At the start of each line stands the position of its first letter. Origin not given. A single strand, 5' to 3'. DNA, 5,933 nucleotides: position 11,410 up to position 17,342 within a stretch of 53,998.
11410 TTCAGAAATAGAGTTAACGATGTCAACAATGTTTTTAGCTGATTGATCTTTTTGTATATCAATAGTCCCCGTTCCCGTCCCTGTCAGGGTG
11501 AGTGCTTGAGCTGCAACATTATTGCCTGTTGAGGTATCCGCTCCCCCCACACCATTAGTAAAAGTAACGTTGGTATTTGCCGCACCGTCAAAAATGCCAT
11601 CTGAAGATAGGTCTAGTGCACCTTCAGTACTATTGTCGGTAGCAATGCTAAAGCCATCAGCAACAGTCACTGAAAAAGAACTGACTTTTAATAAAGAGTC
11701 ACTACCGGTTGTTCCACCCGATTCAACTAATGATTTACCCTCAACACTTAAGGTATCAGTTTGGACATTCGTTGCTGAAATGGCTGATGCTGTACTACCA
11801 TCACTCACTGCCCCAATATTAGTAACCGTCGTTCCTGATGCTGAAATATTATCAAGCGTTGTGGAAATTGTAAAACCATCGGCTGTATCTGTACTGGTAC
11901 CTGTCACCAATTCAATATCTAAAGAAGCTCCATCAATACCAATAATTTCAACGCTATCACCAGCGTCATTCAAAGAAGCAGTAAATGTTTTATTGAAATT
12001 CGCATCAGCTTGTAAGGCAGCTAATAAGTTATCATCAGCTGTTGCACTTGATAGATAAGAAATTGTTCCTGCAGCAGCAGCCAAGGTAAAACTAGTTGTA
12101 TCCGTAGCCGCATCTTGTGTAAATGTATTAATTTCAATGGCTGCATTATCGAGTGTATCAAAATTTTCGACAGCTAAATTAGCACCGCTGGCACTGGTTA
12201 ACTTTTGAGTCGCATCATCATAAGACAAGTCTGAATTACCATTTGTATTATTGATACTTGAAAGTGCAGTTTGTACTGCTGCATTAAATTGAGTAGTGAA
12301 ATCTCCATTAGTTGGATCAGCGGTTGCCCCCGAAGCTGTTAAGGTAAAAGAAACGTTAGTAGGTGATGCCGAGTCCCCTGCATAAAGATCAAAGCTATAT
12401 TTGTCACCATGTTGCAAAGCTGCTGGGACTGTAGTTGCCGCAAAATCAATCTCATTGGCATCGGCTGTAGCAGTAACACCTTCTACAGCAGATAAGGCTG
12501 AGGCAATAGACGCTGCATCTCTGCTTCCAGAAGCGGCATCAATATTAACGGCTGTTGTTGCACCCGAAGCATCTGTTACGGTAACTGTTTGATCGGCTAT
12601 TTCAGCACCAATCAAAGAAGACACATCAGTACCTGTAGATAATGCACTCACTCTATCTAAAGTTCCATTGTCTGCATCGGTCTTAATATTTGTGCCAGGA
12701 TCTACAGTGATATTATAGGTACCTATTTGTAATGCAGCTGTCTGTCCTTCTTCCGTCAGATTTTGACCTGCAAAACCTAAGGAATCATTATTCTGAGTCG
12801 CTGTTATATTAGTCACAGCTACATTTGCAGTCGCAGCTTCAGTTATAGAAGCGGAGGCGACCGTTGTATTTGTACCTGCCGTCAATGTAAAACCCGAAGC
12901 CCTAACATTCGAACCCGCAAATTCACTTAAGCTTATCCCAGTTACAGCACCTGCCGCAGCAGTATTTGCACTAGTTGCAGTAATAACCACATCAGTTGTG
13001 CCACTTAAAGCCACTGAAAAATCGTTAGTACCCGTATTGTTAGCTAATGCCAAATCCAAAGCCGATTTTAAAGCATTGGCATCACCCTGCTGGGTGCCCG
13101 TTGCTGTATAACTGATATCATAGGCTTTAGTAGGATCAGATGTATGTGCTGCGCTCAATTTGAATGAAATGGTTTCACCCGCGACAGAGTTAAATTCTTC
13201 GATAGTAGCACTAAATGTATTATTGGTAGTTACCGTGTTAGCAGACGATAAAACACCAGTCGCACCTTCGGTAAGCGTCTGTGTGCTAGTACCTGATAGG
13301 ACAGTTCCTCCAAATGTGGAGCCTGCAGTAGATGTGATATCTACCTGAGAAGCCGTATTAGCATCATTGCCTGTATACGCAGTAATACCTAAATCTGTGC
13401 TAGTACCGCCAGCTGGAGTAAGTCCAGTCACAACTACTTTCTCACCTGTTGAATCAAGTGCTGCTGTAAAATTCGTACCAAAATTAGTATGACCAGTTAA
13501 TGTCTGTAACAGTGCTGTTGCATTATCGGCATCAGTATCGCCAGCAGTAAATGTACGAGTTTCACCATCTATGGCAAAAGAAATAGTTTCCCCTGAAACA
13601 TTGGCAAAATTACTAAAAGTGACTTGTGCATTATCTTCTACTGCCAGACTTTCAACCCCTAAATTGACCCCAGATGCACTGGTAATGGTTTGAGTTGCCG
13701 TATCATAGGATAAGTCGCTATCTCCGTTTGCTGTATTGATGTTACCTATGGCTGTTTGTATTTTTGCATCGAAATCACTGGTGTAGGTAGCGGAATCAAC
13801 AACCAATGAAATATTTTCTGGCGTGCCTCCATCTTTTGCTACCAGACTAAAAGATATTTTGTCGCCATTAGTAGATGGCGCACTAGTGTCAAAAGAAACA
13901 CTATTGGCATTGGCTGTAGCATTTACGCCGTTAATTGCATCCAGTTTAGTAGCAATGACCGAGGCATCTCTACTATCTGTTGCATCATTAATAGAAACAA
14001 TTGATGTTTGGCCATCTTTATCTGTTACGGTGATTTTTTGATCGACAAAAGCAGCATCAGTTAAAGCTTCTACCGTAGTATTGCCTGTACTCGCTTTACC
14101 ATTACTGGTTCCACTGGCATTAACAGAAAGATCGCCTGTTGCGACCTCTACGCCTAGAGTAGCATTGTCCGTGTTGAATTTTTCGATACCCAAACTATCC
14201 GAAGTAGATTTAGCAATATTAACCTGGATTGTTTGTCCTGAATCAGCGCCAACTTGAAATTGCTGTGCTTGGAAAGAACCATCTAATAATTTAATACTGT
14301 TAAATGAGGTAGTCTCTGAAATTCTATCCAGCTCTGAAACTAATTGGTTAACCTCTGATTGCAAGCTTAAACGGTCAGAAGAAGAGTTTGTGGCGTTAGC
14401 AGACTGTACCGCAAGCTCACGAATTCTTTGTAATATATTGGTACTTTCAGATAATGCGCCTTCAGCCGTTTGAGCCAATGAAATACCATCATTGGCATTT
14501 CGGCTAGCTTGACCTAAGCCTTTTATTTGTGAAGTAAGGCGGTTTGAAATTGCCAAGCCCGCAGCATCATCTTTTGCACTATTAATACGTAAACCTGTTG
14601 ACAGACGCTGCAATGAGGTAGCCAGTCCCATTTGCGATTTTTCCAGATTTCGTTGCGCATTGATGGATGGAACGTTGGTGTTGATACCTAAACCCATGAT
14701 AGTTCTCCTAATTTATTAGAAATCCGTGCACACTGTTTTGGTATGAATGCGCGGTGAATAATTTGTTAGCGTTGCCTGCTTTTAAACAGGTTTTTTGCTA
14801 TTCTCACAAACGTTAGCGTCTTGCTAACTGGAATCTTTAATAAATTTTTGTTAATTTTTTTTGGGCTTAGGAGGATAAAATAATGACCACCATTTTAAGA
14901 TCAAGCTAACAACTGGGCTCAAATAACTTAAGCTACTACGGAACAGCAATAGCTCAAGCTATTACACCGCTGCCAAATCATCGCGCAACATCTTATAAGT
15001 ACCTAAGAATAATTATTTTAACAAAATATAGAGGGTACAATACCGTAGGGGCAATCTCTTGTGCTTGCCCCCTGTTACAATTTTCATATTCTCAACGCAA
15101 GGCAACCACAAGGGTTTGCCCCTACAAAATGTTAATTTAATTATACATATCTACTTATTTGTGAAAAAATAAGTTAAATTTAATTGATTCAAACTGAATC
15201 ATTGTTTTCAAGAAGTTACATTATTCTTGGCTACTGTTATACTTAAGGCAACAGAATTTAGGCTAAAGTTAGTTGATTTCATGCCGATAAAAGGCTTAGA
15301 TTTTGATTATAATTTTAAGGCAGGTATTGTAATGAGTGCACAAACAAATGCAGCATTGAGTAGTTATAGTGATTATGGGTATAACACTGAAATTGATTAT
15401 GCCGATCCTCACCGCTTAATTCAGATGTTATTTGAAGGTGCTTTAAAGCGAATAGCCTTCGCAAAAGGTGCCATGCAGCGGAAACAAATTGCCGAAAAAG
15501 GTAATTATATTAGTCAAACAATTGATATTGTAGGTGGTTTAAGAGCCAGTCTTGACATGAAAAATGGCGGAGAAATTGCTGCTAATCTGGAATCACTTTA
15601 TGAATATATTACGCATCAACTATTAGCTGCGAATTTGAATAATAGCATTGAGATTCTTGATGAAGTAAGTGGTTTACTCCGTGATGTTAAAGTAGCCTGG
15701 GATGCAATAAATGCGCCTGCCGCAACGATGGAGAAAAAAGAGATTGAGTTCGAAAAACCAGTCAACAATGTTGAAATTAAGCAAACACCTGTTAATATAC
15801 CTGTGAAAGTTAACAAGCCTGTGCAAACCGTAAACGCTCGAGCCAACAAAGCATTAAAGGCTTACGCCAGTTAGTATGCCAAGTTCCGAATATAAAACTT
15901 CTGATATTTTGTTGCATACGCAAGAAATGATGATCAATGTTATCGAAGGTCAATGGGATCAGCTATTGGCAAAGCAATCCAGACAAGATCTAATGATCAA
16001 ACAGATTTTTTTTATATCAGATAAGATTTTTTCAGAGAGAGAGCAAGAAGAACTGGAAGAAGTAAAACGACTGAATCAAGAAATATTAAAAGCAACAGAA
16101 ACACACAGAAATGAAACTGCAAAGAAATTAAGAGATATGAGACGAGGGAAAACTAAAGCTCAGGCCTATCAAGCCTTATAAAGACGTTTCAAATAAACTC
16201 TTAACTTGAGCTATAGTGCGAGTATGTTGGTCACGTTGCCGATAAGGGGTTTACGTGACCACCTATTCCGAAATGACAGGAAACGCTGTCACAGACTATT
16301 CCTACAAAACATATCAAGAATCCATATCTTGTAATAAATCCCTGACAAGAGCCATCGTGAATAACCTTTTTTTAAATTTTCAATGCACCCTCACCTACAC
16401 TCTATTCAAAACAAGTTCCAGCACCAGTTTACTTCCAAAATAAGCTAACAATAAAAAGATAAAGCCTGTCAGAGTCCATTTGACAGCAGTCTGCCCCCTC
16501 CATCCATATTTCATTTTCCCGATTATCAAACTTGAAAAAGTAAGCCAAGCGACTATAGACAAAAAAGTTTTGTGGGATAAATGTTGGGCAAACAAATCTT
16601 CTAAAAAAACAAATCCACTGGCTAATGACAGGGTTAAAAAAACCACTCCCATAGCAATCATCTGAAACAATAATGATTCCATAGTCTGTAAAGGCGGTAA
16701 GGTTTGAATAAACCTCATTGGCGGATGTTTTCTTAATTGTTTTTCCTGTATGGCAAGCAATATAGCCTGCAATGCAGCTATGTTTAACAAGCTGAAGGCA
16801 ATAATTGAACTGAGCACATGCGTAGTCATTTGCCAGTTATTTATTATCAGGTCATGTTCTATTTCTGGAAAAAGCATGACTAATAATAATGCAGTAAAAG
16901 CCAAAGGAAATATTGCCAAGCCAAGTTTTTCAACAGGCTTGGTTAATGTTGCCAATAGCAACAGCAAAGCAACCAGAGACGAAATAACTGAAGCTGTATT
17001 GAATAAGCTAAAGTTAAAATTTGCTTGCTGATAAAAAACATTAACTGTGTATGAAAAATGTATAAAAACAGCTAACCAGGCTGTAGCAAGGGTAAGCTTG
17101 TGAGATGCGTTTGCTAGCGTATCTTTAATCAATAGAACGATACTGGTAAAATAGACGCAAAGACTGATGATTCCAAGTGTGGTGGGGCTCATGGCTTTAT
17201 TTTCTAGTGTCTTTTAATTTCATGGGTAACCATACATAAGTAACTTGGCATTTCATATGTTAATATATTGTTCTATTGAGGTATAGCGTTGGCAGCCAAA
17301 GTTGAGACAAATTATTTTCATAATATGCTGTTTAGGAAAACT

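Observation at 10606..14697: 1363-aa giant flagellin built by internal duplication of a ~210-aa surface module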

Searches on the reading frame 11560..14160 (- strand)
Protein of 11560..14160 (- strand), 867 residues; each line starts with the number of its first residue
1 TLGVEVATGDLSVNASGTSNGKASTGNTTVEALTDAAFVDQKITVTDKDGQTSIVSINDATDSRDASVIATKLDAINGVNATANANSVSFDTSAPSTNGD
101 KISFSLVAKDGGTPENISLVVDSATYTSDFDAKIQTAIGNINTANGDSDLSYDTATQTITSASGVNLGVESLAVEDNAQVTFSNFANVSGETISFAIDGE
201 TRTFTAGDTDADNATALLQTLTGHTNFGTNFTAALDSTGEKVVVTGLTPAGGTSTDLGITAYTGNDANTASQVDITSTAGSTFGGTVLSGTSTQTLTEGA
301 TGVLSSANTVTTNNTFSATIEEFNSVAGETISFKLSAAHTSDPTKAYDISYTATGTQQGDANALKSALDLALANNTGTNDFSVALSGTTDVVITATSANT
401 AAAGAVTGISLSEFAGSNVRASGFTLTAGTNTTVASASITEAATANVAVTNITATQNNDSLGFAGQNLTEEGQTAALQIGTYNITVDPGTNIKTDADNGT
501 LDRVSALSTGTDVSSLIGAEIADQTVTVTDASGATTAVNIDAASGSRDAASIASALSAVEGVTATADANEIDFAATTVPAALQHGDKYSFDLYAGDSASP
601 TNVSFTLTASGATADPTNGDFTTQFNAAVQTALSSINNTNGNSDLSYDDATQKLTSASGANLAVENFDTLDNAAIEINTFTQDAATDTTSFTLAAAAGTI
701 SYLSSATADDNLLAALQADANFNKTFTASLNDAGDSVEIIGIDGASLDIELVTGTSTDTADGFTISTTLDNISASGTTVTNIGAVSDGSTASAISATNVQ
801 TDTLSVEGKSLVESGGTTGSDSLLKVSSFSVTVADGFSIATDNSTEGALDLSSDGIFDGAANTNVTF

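Call 33: search_solved_structures(query=window:11560-14160:-, max_evalue=1, show_alignments=2)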
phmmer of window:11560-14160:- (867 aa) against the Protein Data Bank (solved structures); distinct sequences matched with E-value up to 1: 1.
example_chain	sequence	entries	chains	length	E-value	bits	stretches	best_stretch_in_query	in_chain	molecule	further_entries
1fyh_A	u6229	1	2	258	0.91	11.4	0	155-221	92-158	Interferon gamma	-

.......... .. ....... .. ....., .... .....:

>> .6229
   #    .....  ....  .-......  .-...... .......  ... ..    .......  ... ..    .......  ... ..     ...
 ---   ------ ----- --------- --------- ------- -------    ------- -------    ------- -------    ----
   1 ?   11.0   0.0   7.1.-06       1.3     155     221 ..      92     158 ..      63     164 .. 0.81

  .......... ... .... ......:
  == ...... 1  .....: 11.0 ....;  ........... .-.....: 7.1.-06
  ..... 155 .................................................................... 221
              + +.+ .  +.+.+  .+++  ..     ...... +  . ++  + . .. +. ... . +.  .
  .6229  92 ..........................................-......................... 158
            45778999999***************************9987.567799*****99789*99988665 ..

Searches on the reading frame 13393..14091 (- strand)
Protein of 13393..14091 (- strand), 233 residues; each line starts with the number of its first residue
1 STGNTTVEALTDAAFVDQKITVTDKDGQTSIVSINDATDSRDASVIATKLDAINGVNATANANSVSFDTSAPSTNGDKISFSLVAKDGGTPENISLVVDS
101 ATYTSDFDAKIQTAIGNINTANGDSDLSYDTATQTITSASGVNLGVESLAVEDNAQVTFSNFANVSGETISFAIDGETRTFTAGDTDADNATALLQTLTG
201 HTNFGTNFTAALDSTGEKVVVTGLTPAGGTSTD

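Call 63: search_protein_representatives(alignment_id=A3)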
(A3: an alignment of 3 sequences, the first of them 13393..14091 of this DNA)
Query: 3 sequences, 245 profile positions. Proteins with E-value up to 0.001 (for the whole library): 57; up to 1e-10: 43; up to 1e-30: 8. The best 57 are listed.
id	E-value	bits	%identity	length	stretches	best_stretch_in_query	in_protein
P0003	2.3e-51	191.3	-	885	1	4-243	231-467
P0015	2.6e-51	191.2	-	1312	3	3-239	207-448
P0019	4.6e-49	183.8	-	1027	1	4-244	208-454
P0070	3.2e-41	158.1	-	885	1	6-197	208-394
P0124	6.8e-37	143.9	-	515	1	2-214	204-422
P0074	1.7e-35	139.3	-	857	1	3-245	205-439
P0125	1.8e-34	136.0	-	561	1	15-241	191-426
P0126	1.2e-31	126.7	-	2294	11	133-183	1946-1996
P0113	7.5e-30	120.9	-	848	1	4-245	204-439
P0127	3.7e-28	115.3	-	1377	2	2-240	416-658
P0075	1.5e-27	113.3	-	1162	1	3-241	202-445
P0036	1.9e-27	113.0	-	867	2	16-223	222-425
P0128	5.0e-27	111.6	-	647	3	5-237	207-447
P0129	1.1e-23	100.7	-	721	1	2-185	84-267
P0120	2.3e-23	99.6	-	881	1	5-242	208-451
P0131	1.5e-20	90.4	-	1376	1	2-242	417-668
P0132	1.3e-19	87.3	-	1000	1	1-240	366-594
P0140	2.2e-16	76.7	-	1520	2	2-170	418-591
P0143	6.8e-16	75.2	-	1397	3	4-244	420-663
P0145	1.2e-15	74.4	-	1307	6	12-212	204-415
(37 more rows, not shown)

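Call 67: search_protein_families(library=pfam, proteins=[P0127, P0131, P0140, P0143, P0132, P0145], max_evalue=0.001)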
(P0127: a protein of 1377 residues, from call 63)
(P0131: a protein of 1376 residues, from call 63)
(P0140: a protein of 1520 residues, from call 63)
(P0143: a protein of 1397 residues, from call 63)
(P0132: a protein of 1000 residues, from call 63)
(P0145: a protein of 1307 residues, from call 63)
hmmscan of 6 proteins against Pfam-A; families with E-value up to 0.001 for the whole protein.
P0127 (1377 aa): 2 families
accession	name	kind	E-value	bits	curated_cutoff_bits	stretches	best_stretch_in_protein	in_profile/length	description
PF22638.1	FlgK_D1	-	1.6e-50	172.4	28.6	1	96-311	2-223/233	Flagellar hook-associated protein FlgK helical domain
PF06429.18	Flg_bbr_C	-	2.2e-12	46.7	23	1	1332-1376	2-46/46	Flagellar basal body rod FlgEFG protein C-terminal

P0131 (1376 aa): 3 families
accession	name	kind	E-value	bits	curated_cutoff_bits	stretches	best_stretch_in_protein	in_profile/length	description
PF22638.1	FlgK_D1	-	4.6e-56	190.5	28.6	1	96-315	2-224/233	Flagellar hook-associated protein FlgK helical domain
PF06429.18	Flg_bbr_C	-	1.3e-11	44.3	23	1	1336-1374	7-45/46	Flagellar basal body rod FlgEFG protein C-terminal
PF00460.25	Flg_bb_rod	-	3.6e-06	27.3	20.7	1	10-37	3-30/31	Flagella basal body rod protein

P0140 (1520 aa): 2 families
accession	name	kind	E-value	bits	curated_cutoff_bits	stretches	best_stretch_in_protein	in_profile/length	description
PF22638.1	FlgK_D1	-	4.2e-53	180.7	28.6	1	98-313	4-225/233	Flagellar hook-associated protein FlgK helical domain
PF06429.18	Flg_bbr_C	-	1.8e-10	40.6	23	1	1480-1517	7-44/46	Flagellar basal body rod FlgEFG protein C-terminal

P0143 (1397 aa): 2 families
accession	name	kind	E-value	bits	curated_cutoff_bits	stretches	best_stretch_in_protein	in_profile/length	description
PF22638.1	FlgK_D1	-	1.5e-56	192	28.6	1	96-311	2-222/233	Flagellar hook-associated protein FlgK helical domain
PF06429.18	Flg_bbr_C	-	2.3e-12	46.7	23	1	1357-1396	7-46/46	Flagellar basal body rod FlgEFG protein C-terminal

P0132 (1000 aa): 4 families
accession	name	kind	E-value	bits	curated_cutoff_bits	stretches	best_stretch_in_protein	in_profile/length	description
PF22638.1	FlgK_D1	-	2.5e-74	250.2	28.6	1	94-329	3-233/233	Flagellar hook-associated protein FlgK helical domain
PF06429.18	Flg_bbr_C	-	1.1e-08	34.9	23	1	957-996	6-45/46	Flagellar basal body rod FlgEFG protein C-terminal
PF21158.3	flgK_1st_1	-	3.5e-08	33.8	24.2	1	694-768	11-81/81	Flagellar hook-associated protein 1, D2-like domain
PF00460.25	Flg_bb_rod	-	1.1e-06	28.9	20.7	1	5-34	1-30/31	Flagella basal body rod protein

P0145 (1307 aa): 2 families
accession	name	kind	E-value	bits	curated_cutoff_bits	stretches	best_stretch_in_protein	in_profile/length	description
PF00669.25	Flagellin_N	-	7.6e-29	101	26.6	1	5-140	1-136/139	Bacterial flagellin N-terminal helical region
PF00700.27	Flagellin_C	-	2.2e-17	63.6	23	1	1221-1305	2-86/86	Bacterial flagellin C-terminal helical region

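Call 69: find_encoding_contigs(protein=P0127, flank=10000, max_places=2)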
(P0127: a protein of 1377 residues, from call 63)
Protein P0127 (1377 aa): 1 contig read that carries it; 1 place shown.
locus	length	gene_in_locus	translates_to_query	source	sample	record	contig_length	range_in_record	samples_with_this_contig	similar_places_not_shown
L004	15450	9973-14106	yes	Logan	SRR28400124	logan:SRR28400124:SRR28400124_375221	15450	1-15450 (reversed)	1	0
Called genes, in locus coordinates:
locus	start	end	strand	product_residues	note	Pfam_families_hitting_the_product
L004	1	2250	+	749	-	?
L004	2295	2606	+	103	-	-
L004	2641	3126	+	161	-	PF19610:DUF6115 (weak)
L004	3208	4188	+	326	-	PF02120:Flg_hook (weak)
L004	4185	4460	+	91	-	PF01312:Bac_export_2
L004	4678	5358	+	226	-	PF22692:LlgE_F_G_D1, PF06429:Flg_bbr_C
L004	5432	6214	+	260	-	PF00460:Flg_bb_rod, PF22692:LlgE_F_G_D1, PF06429:Flg_bbr_C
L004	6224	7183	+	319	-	PF08666:SAF, PF13144:ChapFlgA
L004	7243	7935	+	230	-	PF02107:FlgH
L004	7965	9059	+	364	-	PF02119:FlgI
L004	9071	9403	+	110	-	PF10135:Rod-binding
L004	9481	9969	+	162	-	PF05130:FlgN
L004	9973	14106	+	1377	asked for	PF22638:FlgK_D1, PF06429:Flg_bbr_C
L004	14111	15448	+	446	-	?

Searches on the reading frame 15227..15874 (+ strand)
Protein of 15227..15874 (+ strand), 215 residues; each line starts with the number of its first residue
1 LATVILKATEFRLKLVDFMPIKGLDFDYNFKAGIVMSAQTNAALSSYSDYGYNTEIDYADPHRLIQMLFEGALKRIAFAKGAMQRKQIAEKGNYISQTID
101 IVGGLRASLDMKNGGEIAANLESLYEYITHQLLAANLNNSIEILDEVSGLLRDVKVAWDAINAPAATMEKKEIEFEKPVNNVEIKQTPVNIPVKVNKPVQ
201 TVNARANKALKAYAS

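Call 7: search_protein_families(library=pfam, proteins=[window:15227-15874:+], max_evalue=0.01)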
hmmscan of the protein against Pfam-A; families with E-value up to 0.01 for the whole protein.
window:15227-15874:+ (215 aa): 1 family
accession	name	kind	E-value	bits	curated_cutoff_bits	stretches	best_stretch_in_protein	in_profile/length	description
PF02561.19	FliS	-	6.2e-39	133.3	26.7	1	53-161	6-114/115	Flagellar protein FliS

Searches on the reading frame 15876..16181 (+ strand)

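Call 7: search_protein_families(library=pfam, proteins=[window:15876-16181:+], max_evalue=0.01)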
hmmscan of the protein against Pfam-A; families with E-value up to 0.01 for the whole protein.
window:15876-16181:+ (101 aa): 1 family
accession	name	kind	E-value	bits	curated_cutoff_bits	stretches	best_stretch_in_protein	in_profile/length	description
PF05400.18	FliT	-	1.8e-05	25.9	29.5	1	23-98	6-85/85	Flagellar protein FliT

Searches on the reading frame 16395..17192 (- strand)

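Call 50: search_protein_families(library=pfam, proteins=[window:16395-17192:-], max_evalue=0.00001)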
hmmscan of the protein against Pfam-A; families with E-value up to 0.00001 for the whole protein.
window:16395-17192:- (265 aa): 1 family
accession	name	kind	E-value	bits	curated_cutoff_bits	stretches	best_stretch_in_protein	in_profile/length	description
PF01578.25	Cytochrom_C_asm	-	5.3e-29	101.8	29.9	1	39-260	11-210/212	Cytochrome C assembly protein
